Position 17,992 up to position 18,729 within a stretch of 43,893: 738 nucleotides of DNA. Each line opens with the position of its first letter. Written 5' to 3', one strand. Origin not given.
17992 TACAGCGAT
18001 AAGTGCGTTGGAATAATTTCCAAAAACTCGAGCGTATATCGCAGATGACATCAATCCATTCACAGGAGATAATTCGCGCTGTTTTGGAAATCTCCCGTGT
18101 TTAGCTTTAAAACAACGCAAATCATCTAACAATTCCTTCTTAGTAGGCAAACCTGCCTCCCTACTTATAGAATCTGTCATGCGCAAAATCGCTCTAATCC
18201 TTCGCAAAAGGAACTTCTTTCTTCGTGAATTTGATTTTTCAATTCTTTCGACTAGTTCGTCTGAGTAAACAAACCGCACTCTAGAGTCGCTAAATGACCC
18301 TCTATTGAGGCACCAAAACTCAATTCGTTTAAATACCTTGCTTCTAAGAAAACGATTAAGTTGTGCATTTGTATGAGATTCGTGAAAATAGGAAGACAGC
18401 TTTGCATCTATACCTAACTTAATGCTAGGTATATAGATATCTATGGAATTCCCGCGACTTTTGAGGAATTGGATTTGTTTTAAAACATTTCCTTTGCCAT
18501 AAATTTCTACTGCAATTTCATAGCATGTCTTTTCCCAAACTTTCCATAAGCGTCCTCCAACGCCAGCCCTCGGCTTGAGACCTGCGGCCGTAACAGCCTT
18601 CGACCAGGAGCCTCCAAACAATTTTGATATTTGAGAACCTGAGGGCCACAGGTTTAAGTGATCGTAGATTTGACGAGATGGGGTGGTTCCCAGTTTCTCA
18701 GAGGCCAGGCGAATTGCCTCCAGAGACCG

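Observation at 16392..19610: Candidate uncharacterised defence/addiction cassette: XRE regulator, Zn-ribbon/HEAR/PD-(D/E)xK protein, Zn-ribbon/DUF4145 protein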

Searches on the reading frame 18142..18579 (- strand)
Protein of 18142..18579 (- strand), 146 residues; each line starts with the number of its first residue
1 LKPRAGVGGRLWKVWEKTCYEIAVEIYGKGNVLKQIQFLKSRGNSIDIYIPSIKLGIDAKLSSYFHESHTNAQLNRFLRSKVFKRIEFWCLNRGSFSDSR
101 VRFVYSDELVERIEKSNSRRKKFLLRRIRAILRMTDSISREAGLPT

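Call 37: search_protein_representatives(protein=window:18142-18579:-)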
Query: 146 residues. Proteins with E-value up to 0.001 (for the whole library): 46; up to 1e-10: 10; up to 1e-30: 1. The best 46 are listed.
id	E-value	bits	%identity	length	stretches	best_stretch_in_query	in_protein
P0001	7.2e-90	314.6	100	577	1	1-146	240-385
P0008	2.1e-28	115.4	42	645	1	1-146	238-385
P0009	1.8e-25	105.9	47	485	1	3-119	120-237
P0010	6.1e-22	94.4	36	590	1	1-145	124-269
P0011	3.3e-17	79.1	41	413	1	3-120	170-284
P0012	1.2e-13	67.5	34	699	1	2-143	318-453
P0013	2.8e-13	66.4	46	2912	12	83-109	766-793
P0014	2.6e-12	63.2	44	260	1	8-109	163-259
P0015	1.1e-11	61.2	31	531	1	1-127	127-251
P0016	3.0e-11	59.8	30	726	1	6-144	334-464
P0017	1.1e-10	58.0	33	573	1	5-141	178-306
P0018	2.3e-09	53.7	31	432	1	6-127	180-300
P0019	6.2e-09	52.3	39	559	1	11-121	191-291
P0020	1.5e-08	51.0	36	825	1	10-127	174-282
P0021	1.9e-08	50.7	35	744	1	10-114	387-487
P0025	1.1e-07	48.2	36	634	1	2-113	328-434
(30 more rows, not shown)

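Call 43: search_solved_structures(query=A4, max_evalue=10, show_alignments=4)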
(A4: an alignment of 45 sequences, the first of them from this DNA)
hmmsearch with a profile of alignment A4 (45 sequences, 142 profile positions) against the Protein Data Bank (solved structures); distinct sequences matched with E-value up to 10: 10.
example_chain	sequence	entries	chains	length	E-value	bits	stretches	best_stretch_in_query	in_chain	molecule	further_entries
3k93_A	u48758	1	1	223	0.0087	19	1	34-61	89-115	phage related exonuclease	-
5o31_n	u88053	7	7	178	0.31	14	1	67-100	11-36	NADH dehydrogenase [ubiquinone] 1 beta subcomplex subunit 9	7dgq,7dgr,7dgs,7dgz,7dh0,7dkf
7qsd_n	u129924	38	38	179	0.32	13.9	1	67-100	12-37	NADH dehydrogenase [ubiquinone] 1 beta subcomplex subunit 9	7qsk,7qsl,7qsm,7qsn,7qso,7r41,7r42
9w2u_n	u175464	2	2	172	0.54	13.2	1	68-100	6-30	NADH dehydrogenase [ubiquinone] 1 beta subcomplex subunit 9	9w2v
5gpn_Ak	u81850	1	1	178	0.75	12.7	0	67-91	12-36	NADH dehydrogenase [ubiquinone] 1 beta subcomplex subunit 9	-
7v2c_p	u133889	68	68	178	0.76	12.7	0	67-91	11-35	NADH dehydrogenase [ubiquinone] 1 beta subcomplex subunit 9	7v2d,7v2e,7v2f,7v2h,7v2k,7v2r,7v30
5gup_p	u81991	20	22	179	0.77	12.7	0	67-91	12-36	NADH dehydrogenase [ubiquinone] 1 beta subcomplex subunit 9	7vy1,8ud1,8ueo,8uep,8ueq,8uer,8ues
1i96_V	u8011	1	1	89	0.89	12.5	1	59-113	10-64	TRANSLATION INITIATION FACTOR IF3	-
9cwt_p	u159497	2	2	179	1.9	11.5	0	68-132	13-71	NADH dehydrogenase [ubiquinone] 1 beta subcomplex subunit 9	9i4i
9buh_p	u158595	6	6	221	2.2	11.2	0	67-91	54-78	NADH dehydrogenase [ubiquinone] 1 beta subcomplex subunit 9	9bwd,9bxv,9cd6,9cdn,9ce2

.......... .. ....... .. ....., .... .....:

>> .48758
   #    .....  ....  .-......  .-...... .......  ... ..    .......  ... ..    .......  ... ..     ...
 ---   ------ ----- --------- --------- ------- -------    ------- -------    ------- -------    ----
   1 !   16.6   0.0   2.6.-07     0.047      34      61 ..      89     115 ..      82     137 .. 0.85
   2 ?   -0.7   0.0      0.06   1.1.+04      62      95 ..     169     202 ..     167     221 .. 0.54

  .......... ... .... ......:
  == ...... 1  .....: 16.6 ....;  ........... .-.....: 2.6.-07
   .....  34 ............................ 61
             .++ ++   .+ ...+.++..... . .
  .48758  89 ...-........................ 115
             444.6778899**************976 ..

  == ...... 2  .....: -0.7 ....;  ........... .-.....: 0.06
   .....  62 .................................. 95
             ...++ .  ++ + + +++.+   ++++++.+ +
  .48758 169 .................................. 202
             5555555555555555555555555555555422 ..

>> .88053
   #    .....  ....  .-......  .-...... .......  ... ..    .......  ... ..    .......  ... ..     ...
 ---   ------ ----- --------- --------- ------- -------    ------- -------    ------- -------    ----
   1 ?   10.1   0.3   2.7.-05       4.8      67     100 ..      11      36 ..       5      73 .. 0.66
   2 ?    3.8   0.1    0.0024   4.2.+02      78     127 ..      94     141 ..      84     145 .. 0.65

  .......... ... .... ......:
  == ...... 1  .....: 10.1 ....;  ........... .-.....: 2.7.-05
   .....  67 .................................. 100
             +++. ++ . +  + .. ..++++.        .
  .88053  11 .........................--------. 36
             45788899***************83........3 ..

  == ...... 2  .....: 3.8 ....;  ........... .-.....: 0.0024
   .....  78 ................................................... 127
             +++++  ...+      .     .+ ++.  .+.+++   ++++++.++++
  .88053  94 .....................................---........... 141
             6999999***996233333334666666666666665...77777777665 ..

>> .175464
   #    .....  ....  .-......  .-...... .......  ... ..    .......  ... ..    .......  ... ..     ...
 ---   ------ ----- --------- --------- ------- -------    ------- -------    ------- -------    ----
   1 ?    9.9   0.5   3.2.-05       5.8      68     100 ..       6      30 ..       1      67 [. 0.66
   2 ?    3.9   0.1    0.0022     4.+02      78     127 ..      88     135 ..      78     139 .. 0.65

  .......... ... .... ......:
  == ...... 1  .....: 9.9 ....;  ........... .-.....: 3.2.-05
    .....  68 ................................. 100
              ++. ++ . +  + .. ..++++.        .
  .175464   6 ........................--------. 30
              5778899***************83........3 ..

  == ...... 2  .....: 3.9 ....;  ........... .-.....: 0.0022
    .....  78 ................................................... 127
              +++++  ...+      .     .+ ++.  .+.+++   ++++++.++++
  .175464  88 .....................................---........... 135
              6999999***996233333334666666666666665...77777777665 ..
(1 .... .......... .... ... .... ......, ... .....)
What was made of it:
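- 18157..18570 (-): Central PD-(D/E)xK nuclease domain (residues 243-380) with E255, D286, D297 and K299; not covered by any Pfam model. Profile against PDB: 3k93 'phage related exonuclease', E=0.0087, aligned on the catalytic motif (call 43).
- On PD-(D/E)xK nuclease superfamily: The profile against PDB finds 3k93, E=0.0087, aligned on the motif (call 43).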

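Call 45: find_encoding_contigs(protein=P0008, flank=10000)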
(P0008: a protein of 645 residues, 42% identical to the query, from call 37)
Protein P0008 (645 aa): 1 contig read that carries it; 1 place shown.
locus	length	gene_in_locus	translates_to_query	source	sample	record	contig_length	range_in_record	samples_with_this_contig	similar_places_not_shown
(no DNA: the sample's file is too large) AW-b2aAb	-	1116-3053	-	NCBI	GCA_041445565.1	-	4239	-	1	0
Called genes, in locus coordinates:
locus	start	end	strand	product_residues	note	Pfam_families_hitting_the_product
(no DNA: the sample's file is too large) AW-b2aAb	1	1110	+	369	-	?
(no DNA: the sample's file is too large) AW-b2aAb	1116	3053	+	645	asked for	PF18780:HNH_repeat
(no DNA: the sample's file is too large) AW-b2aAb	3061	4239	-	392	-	?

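Call 46: search_protein_families(library=pfam, proteins=[P0008, P0009, P0010, P0011, P0012, P0015, P0016, P0017], max_evalue=0.01)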
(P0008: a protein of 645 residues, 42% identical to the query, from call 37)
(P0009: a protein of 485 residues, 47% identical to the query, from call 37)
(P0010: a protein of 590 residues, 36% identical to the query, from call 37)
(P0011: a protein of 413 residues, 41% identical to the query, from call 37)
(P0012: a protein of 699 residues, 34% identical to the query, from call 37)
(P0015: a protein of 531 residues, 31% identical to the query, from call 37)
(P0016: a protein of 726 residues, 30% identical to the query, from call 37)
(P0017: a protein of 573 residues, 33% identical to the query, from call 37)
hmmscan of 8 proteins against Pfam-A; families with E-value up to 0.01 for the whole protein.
P0008 (645 aa): 3 families
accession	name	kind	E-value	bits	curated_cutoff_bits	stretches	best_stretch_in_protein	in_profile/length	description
PF18780.6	HNH_repeat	-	1.9e-53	179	26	4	128-181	1-54/54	Homing endonuclease associated repeat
PF14311.12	DUF4379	-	1.2e-05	25.8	24.5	1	24-64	14-56/56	Probable Treble clef zinc finger domain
PF21817.3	CapR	-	0.0065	17.1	24.2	1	13-62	7-67/67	CapR homology domain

P0009 (485 aa): 1 family
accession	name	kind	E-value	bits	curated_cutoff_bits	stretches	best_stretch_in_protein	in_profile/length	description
PF18780.6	HNH_repeat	-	1.8e-41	140.7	26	4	5-57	1-53/54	Homing endonuclease associated repeat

P0010 (590 aa): 2 families
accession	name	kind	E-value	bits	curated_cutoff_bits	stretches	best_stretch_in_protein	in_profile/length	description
PF18780.6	HNH_repeat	-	2.5e-47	159.4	26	5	71-125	1-54/54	Homing endonuclease associated repeat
PF24082.1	SPEF2_C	-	0.004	17.4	27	0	185-213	96-124/197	SPEF2 C-terminal domain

P0011 (413 aa): 1 family
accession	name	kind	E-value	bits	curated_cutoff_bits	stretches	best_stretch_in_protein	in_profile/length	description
PF18780.6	HNH_repeat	-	2.6e-21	76.2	26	2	300-353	1-53/54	Homing endonuclease associated repeat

P0012 (699 aa): 4 families
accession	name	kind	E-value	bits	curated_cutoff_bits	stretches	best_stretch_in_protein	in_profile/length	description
PF18780.6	HNH_repeat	-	1.6e-26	92.8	26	2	456-509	2-54/54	Homing endonuclease associated repeat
PF14311.12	DUF4379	-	4.6e-09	36.8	24.5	1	36-73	18-56/56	Probable Treble clef zinc finger domain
PF21817.3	CapR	-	1.1e-06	29.2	24.2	0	96-130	24-67/67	CapR homology domain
PF01726.22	LexA_DNA_bind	-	0.00075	19.7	23.7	0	460-493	11-44/65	LexA DNA binding domain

P0015 (531 aa): 3 families
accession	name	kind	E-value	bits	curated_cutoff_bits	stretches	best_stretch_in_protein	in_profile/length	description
PF18780.6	HNH_repeat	-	3.7e-24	85.2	26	2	265-318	1-53/54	Homing endonuclease associated repeat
PF14311.12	DUF4379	-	0.0015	19.2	24.5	0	35-68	21-55/56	Probable Treble clef zinc finger domain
PF14522.11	Cytochrome_C7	-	0.0083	16.4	24.8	0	48-74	29-55/67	Cytochrome c7 and related cytochrome c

P0016 (726 aa): 2 families
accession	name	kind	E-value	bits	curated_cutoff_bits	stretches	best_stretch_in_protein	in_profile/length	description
PF18780.6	HNH_repeat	-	4.2e-21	75.5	26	2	465-519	1-54/54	Homing endonuclease associated repeat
PF05265.19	DUF723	-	0.00034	20.9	20.9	0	620-656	23-59/60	Protein of unknown function (DUF723)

P0017 (573 aa): 4 families
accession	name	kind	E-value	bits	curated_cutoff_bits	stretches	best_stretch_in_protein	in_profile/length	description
PF18780.6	HNH_repeat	-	2e-22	79.7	26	2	310-363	1-53/54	Homing endonuclease associated repeat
PF14311.12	DUF4379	-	2.7e-08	34.3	24.5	1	533-569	18-54/56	Probable Treble clef zinc finger domain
PF21817.3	CapR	-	0.0049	17.5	24.2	0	527-568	16-66/67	CapR homology domain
PF05265.19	DUF723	-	0.0099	16.2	20.9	1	475-501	33-59/60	Protein of unknown function (DUF723)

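Call 47: find_encoding_contigs(protein=P0010, flank=8000, max_places=4)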
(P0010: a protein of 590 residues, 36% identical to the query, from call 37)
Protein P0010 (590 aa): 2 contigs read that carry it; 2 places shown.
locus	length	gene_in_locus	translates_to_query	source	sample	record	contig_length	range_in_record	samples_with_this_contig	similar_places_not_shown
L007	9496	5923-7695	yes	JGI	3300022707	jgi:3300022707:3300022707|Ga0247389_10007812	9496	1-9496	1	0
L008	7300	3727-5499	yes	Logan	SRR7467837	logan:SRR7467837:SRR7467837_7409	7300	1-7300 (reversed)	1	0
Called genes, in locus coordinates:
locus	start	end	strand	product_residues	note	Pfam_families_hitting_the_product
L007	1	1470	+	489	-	?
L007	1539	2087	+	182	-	-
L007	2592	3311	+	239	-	PF13744:HTH_37 (faint), PF12844:HTH_19 (faint), PF13560:HTH_31, PF01381:HTH_3 (weak)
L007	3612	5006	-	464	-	PF13701:DDE_Tnp_1_4, PF01609:DDE_Tnp_1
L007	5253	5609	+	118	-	-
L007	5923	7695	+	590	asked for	PF18780:HNH_repeat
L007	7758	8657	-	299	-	PF13180:PDZ_2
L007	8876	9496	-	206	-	?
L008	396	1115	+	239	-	PF13744:HTH_37 (faint), PF12844:HTH_19 (faint), PF13560:HTH_31, PF01381:HTH_3 (weak)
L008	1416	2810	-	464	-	PF13701:DDE_Tnp_1_4, PF01609:DDE_Tnp_1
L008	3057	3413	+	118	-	-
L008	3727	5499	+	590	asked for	PF18780:HNH_repeat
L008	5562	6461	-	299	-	PF13180:PDZ_2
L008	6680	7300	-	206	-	?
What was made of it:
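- Another relative is flanked by an IS element (call 47).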

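Call 48: find_encoding_contigs(protein=P0012, flank=8000, max_places=4)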
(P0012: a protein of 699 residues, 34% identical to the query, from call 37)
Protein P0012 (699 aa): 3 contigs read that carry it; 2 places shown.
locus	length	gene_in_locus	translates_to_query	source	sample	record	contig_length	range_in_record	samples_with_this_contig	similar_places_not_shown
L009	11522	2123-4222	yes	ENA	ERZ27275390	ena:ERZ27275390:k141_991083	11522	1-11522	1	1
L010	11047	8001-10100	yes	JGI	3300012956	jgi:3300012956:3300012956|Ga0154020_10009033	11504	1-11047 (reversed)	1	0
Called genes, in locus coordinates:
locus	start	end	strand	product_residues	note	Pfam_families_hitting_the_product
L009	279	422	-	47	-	-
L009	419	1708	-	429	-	-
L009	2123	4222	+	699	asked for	PF21817:CapR (faint), PF14311:DUF4379 (weak), PF18780:HNH_repeat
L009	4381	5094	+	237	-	-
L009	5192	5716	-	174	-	-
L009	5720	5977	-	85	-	PF10723:RepB-RCR_reg (weak)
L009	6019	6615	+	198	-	PF00239:Resolvase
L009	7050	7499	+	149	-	-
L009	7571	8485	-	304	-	-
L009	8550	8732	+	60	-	PF12728:HTH_17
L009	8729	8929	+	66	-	-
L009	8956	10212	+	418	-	-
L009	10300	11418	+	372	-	PF22022:Phage_int_M (weak), PF00589:Phage_integrase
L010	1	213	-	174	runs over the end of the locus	-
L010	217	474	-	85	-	PF10723:RepB-RCR_reg (weak)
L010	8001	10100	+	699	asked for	PF21817:CapR (faint), PF14311:DUF4379 (weak), PF18780:HNH_repeat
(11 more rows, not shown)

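Call 49: find_encoding_contigs(protein=P0009, flank=8000, max_places=4)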
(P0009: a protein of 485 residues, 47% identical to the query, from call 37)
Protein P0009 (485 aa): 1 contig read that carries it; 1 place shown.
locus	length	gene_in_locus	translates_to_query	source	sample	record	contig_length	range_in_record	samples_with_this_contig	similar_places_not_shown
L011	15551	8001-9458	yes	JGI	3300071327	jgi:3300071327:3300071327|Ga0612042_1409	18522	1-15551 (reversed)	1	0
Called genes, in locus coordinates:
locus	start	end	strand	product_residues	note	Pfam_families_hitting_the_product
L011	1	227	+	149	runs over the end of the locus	-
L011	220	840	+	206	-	PF16793:RepB_primase (weak)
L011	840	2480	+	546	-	PF05272:VapE-like_dom (weak), PF19263:DUF5906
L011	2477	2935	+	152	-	-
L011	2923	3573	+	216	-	-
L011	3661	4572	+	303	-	PF13737:DDE_Tnp_1_5, PF01609:DDE_Tnp_1, PF13612:DDE_Tnp_1_3 (faint)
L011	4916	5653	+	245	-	-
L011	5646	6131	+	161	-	PF03592:Terminase_2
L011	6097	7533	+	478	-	-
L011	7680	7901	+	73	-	-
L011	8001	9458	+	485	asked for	PF18780:HNH_repeat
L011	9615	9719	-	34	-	-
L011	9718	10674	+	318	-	PF01548:DEDD_Tnp_IS110, PF02371:Transposase_20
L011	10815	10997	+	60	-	-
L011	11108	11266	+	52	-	-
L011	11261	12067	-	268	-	-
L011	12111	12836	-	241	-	-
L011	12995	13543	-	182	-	PF05265:DUF723 (faint)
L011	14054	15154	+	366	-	-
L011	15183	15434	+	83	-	-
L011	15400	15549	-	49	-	?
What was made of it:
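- On Free-standing homing endonuclease gene: One relative lies after terminase genes (call 49).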

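Call 51: search_protein_families(library=pfam, proteins=[L009:4381-5094:+, L009:419-1708:-, L009:5192-5716:-, L009:7571-8485:-, L009:8956-10212:+, L007:5253-5609:+, L011:7680-7901:+, L011:6097-7533:+], max_evalue=0.1)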
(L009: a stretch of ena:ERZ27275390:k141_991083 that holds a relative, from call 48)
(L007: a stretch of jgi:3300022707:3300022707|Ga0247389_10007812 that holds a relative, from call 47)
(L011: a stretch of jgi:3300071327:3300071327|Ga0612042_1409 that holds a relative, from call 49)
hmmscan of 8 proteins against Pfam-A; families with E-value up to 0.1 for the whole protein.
L009:4381-5094:+ (237 aa): 0 families

L009:419-1708:- (429 aa): 0 families

L009:5192-5716:- (174 aa): 0 families

L009:7571-8485:- (304 aa): 0 families

L009:8956-10212:+ (418 aa): 7 families
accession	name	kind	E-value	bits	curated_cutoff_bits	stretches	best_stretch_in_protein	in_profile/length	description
PF06414.18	Zeta_toxin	-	0.0004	20.3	22.3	1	33-79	9-51/199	Zeta toxin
PF07931.18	CPT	-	0.00088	19.6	22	1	43-84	3-41/172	Chloramphenicol phosphotransferase-like protein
PF13191.12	AAA_16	-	0.0099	16.8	32.6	1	38-70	21-56/167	AAA ATPase domain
PF13521.12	AAA_28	-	0.01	16.5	27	1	44-63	2-21/164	AAA domain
PF13671.12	AAA_33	-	0.043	14.5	27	1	43-77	1-35/143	AAA domain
PF01926.29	MMR_HSR1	-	0.057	14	21.9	0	44-64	2-22/113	50S ribosome-binding GTPase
PF01591.24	6PF2K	-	0.072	12.8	27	0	38-66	10-38/223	6-phosphofructo-2-kinase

L007:5253-5609:+ (118 aa): 0 families

L011:7680-7901:+ (73 aa): 0 families

L011:6097-7533:+ (478 aa): 2 families
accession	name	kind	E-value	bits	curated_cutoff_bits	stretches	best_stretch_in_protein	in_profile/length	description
PF03237.21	Terminase_6N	-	0.0068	16.5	22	1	38-236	4-190/215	Terminase large subunit, T4likevirus-type, N-terminal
PF04466.19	Terminase_3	-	0.0082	16.1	23.2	1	36-194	7-148/201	Phage terminase large subunit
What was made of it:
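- One relative, P0009, lies directly after terminase genes in a phage-like element, a classic homing-endonuclease position (calls 49, 51).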

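Call 52: predict_structure(alignment_id=A4)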
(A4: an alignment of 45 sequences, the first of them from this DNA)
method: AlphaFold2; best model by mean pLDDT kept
length: 146 residues; sequences in the alignment: 45
mean_pLDDT: 90.9   pTM: 0.86
mean pLDDT of the five models: 90.9, 89.9, 89.7, 88.8, 87.6
residues with pLDDT >= 90: 115; 70-90: 22; 50-70: 6; < 50: 3
segments of 3 or more residues with pLDDT < 50: 1-3
pLDDT, mean of each block of 10 residues (from residue 1): 59 96 97 91 88 97 84 92 96 94 98 95 97 93 83
secondary structure, 60 per line:
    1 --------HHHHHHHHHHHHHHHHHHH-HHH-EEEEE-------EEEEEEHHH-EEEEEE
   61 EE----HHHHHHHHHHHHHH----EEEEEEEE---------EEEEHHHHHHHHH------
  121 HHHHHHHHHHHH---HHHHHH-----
elements in order: H9-27 E33-37 E45-50 E55-62 H67-80 E85-92 E102-105 H106-114 H121-132 H136-141
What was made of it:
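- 18157..18570 (-): AlphaFold2 gives pLDDT 90.9, pTM 0.86 and an alpha-beta-beta-beta-alpha-beta core (call 52).
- On PD-(D/E)xK nuclease superfamily: Its elements are H9-27, E33-37, E45-50, E55-62, H67-80 and E85-92 (call 52).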

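Call 56: fold_search(model_id=the predicted structure, library=pdb)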
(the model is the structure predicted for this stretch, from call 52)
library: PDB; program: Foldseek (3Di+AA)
matches with E <= 10: 720; with E <= 0.001: 0
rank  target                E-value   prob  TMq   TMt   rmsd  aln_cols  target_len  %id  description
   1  2gb7_B                5.3e-03  0.90  0.35  0.20  13.3       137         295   20  Metal-depleted Ecl18kI in complex with uncleaved, modified DNA (released 2006-06-20)
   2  6vm5                  2.7e-02  0.66  0.37  0.18   8.5       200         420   14  Structure of Moraxella osloensis Cap4 SAVED/CARF-domain containing receptor (released 2020-06-17)
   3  3bam_B                5.4e-02  0.69  0.35  0.26  10.7       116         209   16  RESTRICTION ENDONUCLEASE BAMHI COMPLEX WITH DNA AND MANGANESE IONS (POST-REACTIVE COMPLEX) (released 1999-01-13)
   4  4bxo_A                6.1e-02  0.41  0.28  0.22  14.2       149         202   13  Architecture and DNA recognition elements of the Fanconi anemia FANCM- FAAP24 complex (released 2013-08-28)
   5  2wns_A                7.0e-02  0.28  0.27  0.22  13.5       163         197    8  Human Orotate phosphoribosyltransferase (OPRTase) domain of Uridine 5' -monophosphate synthase (UMPS) in complex with  (released 2009-08-11)
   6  6hlq_E                7.5e-02  0.30  0.31  0.24  12.3       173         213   13  Yeast RNA polymerase I* elongation complex bound to nucleotide analog GMPCPP (released 2019-04-03)
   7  9hjo_C                8.5e-02  0.18  0.22  0.17  13.8       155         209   14  FANCM-FAAP24-dsDNA complex (released 2025-06-11)
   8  1bhm_B                1.1e-01  0.57  0.35  0.26   9.6       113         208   17  RESTRICTION ENDONUCLEASE BAMHI COMPLEX WITH DNA (released 1995-07-12)
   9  2bam_B                1.2e-01  0.51  0.34  0.25  10.8       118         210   17  RESTRICTION ENDONUCLEASE BAMHI COMPLEX WITH DNA AND CALCIUM IONS (PRE-REACTIVE COMPLEX). (released 1999-10-31)
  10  4oc8_A                1.2e-01  0.30  0.34  0.16  10.6       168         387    7  DNA modification-dependent restriction endonuclease AspBHI (released 2014-03-19)
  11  2wns_B                1.4e-01  0.28  0.31  0.25  13.2       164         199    8  Human Orotate phosphoribosyltransferase (OPRTase) domain of Uridine 5' -monophosphate synthase (UMPS) in complex with  (released 2009-08-11)
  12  3fov                  1.8e-01  0.23  0.25  0.32   7.9        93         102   13  Crystal structure of protein RPA0323 of unknown function from Rhodopseudomonas palustris (released 2009-01-13)
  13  9hjo_A                1.8e-01  0.13  0.22  0.17  13.7       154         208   13  FANCM-FAAP24-dsDNA complex (released 2025-06-11)
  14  2bam_A                2.0e-01  0.47  0.36  0.27  10.6       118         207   17  RESTRICTION ENDONUCLEASE BAMHI COMPLEX WITH DNA AND CALCIUM IONS (PRE-REACTIVE COMPLEX). (released 1999-10-31)
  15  1bhm_A                2.1e-01  0.69  0.34  0.26   3.9        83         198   16  RESTRICTION ENDONUCLEASE BAMHI COMPLEX WITH DNA (released 1995-07-12)
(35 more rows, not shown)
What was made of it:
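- On PD-(D/E)xK nuclease superfamily: Foldseek against PDB finds Ecl18kI, E=5e-3, prob 0.90, plus Cap4 and BamHI (call 56).
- Structural matches to solved enzymes are weak: TM about 0.35, best PDB E=5e-3 (call 56). The top PDB fold matches are type II restriction enzymes, Ecl18kI and BamHI (call 56).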
